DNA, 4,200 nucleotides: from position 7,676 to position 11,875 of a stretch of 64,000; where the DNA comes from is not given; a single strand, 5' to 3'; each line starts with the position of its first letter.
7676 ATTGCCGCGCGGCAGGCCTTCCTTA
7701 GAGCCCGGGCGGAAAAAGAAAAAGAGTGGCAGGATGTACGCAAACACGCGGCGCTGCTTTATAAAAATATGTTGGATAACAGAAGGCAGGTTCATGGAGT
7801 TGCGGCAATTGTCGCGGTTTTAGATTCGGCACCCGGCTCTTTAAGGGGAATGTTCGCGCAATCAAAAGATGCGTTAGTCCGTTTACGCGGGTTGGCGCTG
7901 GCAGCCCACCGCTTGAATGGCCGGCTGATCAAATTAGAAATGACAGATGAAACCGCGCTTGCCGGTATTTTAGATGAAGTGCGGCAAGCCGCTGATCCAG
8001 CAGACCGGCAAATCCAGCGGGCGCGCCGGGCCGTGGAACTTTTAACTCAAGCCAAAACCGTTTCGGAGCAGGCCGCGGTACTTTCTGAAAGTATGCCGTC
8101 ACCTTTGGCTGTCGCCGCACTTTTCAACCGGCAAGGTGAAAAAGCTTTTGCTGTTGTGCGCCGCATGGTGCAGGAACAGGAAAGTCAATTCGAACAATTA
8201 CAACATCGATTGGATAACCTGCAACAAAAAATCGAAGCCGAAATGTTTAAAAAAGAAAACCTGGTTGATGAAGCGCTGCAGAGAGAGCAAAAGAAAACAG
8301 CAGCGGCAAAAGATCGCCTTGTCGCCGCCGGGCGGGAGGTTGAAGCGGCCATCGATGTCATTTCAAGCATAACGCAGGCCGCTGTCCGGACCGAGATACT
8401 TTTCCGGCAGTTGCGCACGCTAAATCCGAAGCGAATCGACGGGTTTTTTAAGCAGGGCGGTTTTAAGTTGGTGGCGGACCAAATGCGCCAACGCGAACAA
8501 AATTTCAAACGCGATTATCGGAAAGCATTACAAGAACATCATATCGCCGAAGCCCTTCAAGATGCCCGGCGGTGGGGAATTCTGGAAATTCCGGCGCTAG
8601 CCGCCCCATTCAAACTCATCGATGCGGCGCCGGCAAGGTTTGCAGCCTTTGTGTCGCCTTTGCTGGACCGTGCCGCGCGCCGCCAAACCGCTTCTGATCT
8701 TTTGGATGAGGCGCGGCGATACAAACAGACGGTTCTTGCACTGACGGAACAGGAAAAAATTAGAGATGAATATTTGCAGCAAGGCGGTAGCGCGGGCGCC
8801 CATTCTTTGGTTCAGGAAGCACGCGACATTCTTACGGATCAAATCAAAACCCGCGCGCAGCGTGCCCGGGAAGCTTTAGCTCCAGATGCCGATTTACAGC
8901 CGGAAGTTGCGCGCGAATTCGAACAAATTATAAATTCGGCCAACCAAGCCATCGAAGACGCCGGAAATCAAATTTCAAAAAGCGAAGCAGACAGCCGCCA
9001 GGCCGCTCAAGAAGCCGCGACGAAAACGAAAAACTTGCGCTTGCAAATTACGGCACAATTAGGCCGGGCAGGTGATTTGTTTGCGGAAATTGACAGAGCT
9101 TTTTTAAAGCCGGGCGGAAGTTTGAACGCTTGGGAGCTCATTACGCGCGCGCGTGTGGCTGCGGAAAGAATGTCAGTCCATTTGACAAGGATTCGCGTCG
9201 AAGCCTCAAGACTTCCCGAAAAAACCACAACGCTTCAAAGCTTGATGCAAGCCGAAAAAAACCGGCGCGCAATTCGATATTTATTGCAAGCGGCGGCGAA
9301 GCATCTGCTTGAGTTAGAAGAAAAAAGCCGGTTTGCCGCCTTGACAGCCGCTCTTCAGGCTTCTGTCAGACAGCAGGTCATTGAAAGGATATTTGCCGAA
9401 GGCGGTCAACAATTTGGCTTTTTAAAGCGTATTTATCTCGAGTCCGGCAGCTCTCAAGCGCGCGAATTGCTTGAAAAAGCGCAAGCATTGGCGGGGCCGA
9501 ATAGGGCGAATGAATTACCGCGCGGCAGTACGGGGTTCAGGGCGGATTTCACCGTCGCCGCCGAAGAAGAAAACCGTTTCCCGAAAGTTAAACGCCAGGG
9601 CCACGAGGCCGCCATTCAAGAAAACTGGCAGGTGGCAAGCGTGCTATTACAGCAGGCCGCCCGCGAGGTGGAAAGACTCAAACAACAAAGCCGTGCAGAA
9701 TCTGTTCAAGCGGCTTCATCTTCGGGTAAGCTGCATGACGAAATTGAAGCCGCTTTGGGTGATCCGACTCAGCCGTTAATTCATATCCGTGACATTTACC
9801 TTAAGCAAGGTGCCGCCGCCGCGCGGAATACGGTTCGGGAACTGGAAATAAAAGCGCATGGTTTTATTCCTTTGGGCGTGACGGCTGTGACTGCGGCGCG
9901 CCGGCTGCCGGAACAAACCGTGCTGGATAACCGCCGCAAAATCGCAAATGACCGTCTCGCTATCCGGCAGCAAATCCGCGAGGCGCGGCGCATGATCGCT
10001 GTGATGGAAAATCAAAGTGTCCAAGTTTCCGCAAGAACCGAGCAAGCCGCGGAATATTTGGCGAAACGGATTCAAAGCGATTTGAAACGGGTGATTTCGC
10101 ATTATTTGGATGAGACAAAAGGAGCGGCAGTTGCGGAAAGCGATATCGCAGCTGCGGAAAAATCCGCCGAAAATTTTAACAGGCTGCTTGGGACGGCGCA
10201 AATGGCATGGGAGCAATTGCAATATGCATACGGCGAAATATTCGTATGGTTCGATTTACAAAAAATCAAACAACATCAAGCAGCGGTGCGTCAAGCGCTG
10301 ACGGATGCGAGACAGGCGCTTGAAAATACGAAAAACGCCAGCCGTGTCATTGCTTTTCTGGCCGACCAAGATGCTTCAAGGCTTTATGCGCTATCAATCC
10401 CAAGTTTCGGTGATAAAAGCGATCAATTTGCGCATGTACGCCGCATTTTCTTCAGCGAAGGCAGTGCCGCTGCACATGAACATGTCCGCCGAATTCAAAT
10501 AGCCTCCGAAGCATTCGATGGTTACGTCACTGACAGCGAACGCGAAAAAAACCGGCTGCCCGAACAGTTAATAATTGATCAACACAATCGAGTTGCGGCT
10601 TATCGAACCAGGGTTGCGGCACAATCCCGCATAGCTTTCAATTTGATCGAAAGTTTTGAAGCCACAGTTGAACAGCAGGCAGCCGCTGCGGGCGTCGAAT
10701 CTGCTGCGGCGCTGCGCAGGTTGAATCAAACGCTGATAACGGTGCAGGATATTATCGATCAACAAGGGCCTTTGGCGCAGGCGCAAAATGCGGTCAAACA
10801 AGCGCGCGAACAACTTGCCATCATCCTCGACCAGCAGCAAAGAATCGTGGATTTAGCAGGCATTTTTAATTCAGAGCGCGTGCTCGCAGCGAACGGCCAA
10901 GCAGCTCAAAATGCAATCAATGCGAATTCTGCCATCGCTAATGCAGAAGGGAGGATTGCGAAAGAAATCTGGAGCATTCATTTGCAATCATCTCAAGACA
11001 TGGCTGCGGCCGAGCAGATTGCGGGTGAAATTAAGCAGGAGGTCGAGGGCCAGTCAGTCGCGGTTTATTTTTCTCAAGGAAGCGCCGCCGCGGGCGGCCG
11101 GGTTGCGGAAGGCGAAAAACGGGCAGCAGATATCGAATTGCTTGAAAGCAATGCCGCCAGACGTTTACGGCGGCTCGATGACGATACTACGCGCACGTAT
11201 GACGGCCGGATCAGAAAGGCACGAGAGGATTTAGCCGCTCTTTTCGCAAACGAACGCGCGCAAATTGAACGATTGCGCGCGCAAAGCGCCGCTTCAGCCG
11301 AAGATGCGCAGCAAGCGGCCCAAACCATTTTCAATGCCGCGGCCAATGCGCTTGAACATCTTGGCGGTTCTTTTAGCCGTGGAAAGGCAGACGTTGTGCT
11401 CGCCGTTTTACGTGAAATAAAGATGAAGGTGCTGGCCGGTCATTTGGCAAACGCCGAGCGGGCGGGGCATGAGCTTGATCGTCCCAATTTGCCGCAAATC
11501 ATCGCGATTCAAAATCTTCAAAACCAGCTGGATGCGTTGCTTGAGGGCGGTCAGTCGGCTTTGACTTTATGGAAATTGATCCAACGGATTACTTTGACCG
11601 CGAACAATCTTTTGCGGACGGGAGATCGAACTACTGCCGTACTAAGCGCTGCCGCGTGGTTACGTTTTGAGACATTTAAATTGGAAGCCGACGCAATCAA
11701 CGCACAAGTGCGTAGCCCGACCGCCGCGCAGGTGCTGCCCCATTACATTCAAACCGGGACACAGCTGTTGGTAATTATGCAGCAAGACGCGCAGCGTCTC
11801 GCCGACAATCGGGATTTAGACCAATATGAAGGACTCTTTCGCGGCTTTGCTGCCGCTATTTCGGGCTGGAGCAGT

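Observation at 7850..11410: About 110-aa periodic helical repeat array (spectrin-like spacing) forming a probable rod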

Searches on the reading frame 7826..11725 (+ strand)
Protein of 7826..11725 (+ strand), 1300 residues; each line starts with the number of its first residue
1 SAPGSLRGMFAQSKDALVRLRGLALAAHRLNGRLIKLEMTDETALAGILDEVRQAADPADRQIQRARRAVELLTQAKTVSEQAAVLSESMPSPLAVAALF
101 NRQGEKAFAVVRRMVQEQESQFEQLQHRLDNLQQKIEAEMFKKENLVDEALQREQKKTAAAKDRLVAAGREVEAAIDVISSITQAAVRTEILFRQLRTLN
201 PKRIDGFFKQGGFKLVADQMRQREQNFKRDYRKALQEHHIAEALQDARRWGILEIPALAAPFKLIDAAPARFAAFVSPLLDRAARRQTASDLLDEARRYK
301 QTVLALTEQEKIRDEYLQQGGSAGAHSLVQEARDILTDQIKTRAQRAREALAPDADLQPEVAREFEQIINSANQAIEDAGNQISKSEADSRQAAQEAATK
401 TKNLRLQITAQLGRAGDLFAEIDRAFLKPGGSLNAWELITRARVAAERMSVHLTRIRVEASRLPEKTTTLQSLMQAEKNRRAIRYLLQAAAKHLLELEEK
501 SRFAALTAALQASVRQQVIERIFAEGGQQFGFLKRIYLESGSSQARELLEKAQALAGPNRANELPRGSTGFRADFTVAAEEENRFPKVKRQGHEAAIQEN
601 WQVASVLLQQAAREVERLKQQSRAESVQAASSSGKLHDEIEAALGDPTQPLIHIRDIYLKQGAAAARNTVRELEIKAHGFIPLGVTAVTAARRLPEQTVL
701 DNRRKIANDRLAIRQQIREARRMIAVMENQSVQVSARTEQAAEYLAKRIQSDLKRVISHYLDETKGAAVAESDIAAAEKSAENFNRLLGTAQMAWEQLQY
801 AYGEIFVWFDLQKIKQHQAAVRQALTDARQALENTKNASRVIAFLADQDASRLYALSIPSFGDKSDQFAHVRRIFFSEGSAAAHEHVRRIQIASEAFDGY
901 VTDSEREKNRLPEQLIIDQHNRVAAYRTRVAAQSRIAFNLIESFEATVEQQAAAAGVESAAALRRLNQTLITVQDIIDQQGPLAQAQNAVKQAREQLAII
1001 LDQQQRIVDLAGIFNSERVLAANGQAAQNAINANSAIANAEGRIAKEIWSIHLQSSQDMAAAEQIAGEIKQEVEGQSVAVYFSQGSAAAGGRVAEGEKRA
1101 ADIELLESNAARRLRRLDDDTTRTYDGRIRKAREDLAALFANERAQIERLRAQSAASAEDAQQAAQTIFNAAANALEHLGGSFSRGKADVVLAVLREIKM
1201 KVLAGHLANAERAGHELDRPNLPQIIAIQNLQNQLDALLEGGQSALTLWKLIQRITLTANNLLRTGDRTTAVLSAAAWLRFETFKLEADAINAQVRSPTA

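Call 8: find_homologous_proteins(query=window:7826-11425:+)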
Query window:7826-11425:+: 8000 candidates shared short words with the query, none scored E <= 0.001.

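Call 27: search_protein_representatives(protein=window:7826-11425:+)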
Query: 1200 residues. Proteins with E-value up to 0.001 (for the whole library): 1; up to 1e-10: 1; up to 1e-30: 1. The best 1 are listed.
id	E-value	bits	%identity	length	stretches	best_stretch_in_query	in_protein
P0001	0.0e+00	2475.8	100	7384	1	1-1200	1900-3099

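Call 28: list_cluster_members(proteins=[P0001])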
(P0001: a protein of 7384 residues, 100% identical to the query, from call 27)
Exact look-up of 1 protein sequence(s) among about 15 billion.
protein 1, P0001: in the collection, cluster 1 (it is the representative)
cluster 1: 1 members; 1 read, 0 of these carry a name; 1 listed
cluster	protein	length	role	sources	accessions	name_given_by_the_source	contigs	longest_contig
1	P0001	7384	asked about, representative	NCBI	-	-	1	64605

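Call 30: find_encoding_contigs(protein=P0001, flank=1000, max_places=3)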
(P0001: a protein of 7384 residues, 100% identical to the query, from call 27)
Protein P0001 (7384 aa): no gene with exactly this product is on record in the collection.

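Call 33: search_solved_structures(query=window:7826-11725:+, max_evalue=1)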
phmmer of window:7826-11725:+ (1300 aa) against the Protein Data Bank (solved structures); distinct sequences matched with E-value up to 1: 0.

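Call 84: search_protein_families(library=ncbifam, proteins=[window:7826-11725:+], max_evalue=0.01)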
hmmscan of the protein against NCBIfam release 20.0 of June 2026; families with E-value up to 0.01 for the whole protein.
window:7826-11725:+ (1300 aa): 0 families

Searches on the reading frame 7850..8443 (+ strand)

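Call 57: search_protein_families(library=pfam, proteins=[window:7850-8443:+], max_evalue=10)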
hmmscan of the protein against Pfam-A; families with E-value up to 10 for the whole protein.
window:7850-8443:+ (198 aa): 15 families
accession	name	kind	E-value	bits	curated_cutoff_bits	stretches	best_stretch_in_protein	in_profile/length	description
PF21037.2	CCDC138_cc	-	0.0042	17.5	27.1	1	108-133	32-57/59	Coiled-coil-domain-containing protein 138, coiled-coil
PF12846.13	AAA_10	-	0.021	14.3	27.5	1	29-149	78-192/362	AAA-like domain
PF02601.20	Exonuc_VII_L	-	0.034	14.1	35.9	1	68-195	146-273/315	Exonuclease VII, large subunit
PF24627.1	PUMA_CC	-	0.057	13.9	30.1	1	93-130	31-68/74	PUMA coiled-coil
PF14831.11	DUF4484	-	0.11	13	25.6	1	58-155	53-131/184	Domain of unknown function (DUF4484)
PF04210.18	MtrG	-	0.12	12.7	27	1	110-130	8-28/64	Tetrahydromethanopterin S-methyltransferase, subunit G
PF20100.4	DUF6490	-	0.14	12.6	23.7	1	47-92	66-110/127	Family of unknown function (DUF6490)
PF06419.17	COG6_N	-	0.22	12.1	27.4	1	98-159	33-95/114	Conserved oligomeric complex COG6, N-terminal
PF20667.3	Sec10_N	-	0.34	11.5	27.4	1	111-180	5-74/118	Exocyst complex component Sec10, N-terminal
PF08702.15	Fib_alpha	-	0.6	10.7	29.9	2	91-129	81-119/143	Fibrinogen alpha/beta chain family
PF02318.22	FYVE_2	-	0.9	10.2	27.2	1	102-144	10-53/118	FYVE-type zinc finger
PF13874.11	Nup54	-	1.3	9.5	30.5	1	100-173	31-104/140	Nucleoporin complex subunit 54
PF24555.1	CC4_CEP85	-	1.9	9.4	27.3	1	95-148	6-59/85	Centrosomal protein of 85 kDa-like, CC4 coiled-coil domain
PF04120.17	Iron_permease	-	4.2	7.6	25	1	5-55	65-118/128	Low affinity iron permease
PF16526.10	CLZ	-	8.6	7.3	26.7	1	105-126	49-70/71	C-terminal leucine zipper domain of cyclic nucleotide-gated channels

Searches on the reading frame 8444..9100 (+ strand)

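Call 57: search_protein_families(library=pfam, proteins=[window:8444-9100:+], max_evalue=10)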
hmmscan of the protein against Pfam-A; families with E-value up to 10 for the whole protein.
window:8444-9100:+ (219 aa): 3 families
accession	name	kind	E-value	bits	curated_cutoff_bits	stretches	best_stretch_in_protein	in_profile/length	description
PF06255.18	MafB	-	0.027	14.4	25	1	114-190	116-192/312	Neisseria toxin MafB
PF20667.3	Sec10_N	-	0.21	12.1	27.4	1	155-202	4-51/118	Exocyst complex component Sec10, N-terminal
PF08400.16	phage_tail_N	-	0.33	11.4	26.6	1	148-186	95-133/134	Prophage tail fibre N-terminal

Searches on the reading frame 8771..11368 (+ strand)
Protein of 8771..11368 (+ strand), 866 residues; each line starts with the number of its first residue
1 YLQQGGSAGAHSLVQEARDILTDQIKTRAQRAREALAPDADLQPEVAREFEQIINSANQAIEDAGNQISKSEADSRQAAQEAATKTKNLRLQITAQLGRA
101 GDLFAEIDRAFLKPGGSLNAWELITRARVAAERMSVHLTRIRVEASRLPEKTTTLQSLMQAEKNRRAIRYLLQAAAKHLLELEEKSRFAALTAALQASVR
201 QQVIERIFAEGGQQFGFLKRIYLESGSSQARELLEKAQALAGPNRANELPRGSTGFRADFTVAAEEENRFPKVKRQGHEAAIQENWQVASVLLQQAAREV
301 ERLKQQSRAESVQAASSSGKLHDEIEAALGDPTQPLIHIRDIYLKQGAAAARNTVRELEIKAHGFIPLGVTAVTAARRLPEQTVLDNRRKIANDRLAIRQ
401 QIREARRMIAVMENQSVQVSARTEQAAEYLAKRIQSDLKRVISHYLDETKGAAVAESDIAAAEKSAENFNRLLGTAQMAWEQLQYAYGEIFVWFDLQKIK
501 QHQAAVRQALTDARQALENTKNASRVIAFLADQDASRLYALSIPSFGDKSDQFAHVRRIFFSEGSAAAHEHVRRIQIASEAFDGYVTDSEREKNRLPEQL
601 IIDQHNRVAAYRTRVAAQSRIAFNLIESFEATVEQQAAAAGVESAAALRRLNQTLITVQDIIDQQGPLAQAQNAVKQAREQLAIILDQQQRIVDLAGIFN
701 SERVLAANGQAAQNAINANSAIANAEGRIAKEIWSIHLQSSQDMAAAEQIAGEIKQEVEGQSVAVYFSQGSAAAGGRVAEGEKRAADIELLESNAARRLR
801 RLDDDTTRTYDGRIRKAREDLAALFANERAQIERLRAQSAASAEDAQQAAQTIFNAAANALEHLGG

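Call 89: find_related_loci(query=window:8771-11368:+, collection=metagenome_contigs, flank=5000)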
Query window:8771-11368:+ (866 aa) in metagenome_contigs; peptide patterns used: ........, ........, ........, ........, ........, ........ (x = any residue, [..] = any of these).
145 stretches matched a pattern, but none encodes a relative of the query by tblastn (E <= 1e-3).

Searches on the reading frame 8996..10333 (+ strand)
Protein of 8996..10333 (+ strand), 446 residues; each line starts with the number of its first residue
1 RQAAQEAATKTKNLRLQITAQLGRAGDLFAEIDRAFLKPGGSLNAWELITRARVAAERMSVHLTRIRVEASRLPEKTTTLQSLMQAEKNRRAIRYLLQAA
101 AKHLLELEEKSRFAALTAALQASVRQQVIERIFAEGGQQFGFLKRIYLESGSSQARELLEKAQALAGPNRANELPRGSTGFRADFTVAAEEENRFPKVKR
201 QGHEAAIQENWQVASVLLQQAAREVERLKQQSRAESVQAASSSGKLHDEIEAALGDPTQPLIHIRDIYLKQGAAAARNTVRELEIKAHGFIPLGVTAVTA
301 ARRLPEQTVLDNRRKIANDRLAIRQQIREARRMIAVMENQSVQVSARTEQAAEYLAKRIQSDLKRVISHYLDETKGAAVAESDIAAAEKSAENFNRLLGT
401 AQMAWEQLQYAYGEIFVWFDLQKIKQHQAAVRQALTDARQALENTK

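Call 69: predict_structure(alignment_id=A4)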
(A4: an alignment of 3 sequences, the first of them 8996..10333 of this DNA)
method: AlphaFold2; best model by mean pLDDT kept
length: 446 residues; sequences in the alignment: 3
mean_pLDDT: 44.7   pTM: 0.22
mean pLDDT of the five models: 44.7, 42.8, 42.5, 42.3, 38.6
residues with pLDDT >= 90: 0; 70-90: 0; 50-70: 124; < 50: 322
segments of 3 or more residues with pLDDT < 50: 1-46, 95-97, 103-105, 110-148, 150-159, 161-222, 239-254, 256-273, 289-304, 337-360, 362-367, 373-384, 397-399, 401-428, 441-446
pLDDT, mean of each block of 10 residues (from residue 1): 34 42 42 40 48 53 53 49 51 49 50 43 34 37 41 45 41 30 29 34 39 42 51 51 45 45 44 50 51 38 49 57 58 51 41 44 48 45 47 50 46 34 44 56 40
secondary structure, 60 per line:
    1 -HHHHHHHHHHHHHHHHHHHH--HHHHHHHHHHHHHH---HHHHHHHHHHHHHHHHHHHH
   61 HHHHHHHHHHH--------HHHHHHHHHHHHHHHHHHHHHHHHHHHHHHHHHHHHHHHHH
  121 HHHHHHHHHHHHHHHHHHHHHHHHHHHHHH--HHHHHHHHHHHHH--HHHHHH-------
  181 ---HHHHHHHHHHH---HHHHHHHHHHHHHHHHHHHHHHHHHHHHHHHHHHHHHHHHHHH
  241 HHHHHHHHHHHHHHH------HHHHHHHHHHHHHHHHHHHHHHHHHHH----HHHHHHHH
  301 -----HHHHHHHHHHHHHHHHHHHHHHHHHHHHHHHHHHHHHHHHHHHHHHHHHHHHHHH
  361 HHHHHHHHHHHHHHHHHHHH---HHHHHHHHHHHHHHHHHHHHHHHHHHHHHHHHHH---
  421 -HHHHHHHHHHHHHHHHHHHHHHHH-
elements in order: H2-21 H24-37 H41-71 H80-150 H153-165 H168-173 H184-194 H198-255 H262-288 H293-300 H306-380 H384-417 H422-445

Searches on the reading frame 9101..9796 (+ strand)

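Call 57: search_protein_families(library=pfam, proteins=[window:9101-9796:+], max_evalue=10)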
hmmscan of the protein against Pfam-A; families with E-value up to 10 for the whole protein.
window:9101-9796:+ (232 aa): 3 families
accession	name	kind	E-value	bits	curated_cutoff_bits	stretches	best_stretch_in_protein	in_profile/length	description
PF04168.17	Alpha-E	-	0.017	15.3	20.8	1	39-105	202-274/294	A predicted alpha-helical domain with a conserved ER motif.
PF22521.2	HypF_C_2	-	0.13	12.5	27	1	159-206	33-79/241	Carbamoyltransferase, Kae1-like Domain, second subdomain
PF04699.19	P16-Arc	-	0.63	10.9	21.9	1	32-100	27-95/150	ARP2/3 complex 16 kDa subunit (p16-Arc)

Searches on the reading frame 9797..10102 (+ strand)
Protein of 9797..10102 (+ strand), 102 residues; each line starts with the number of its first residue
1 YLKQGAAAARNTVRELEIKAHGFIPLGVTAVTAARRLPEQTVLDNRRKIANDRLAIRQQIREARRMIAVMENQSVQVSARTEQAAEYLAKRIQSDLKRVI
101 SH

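Call 76: find_homologous_proteins(query=A5, max_evalue=0.01)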
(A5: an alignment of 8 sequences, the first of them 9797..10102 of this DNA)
Query A5 (8 sequences): 7979 candidates shared short words with the query, none scored E <= 0.01.

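Call 77: search_solved_structures(query=A5, max_evalue=10)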
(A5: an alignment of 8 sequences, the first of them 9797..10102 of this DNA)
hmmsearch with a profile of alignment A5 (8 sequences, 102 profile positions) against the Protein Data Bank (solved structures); distinct sequences matched with E-value up to 10: 14.
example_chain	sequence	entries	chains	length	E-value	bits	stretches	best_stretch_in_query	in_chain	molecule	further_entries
6soy_B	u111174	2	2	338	0.026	18.2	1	25-90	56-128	ESAG7, subunit of heterodimeric transferrin receptor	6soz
6soy_A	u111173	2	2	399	0.069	16.9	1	25-90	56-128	ESAG6, subunit of heterodimeric transferrin receptor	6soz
6fkf_p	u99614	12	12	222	0.22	15.2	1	10-73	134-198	ATP synthase subunit b', chloroplastic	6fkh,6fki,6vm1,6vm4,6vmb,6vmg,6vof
6d74_A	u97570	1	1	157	0.33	14.7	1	48-99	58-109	Mixed lineage kinase domain-like protein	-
6zle_A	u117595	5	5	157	0.37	14.5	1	48-99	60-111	Mixed lineage kinase domain-like protein | Mixed lineage kinase domain-like protein,Mixed lineage kinase domain-like protein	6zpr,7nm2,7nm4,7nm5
6ux8_A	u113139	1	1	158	0.37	14.5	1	48-99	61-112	Mixed lineage kinase domain-like protein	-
2msv_A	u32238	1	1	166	0.44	14.3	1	48-99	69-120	Mixed lineage kinase domain-like protein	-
7tmv_A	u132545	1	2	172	0.47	14.2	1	15-85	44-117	Putative structural protein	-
6zvo_A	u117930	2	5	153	0.64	13.8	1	48-99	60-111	Mixed lineage kinase domain-like protein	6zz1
3uq3_A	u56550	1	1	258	0.64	13.8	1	39-83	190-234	Heat shock protein STI1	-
6lk5_A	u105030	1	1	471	1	13.1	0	49-99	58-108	Mixed lineage kinase domain-like protein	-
2hz8_A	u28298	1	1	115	4.6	11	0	22-78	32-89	De novo designed diiron protein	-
4tql_A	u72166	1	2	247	5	10.9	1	15-99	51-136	Three helix bundle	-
9y5f_B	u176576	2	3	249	8.9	10.1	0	3-62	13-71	sc-t-SNARE-5.s.8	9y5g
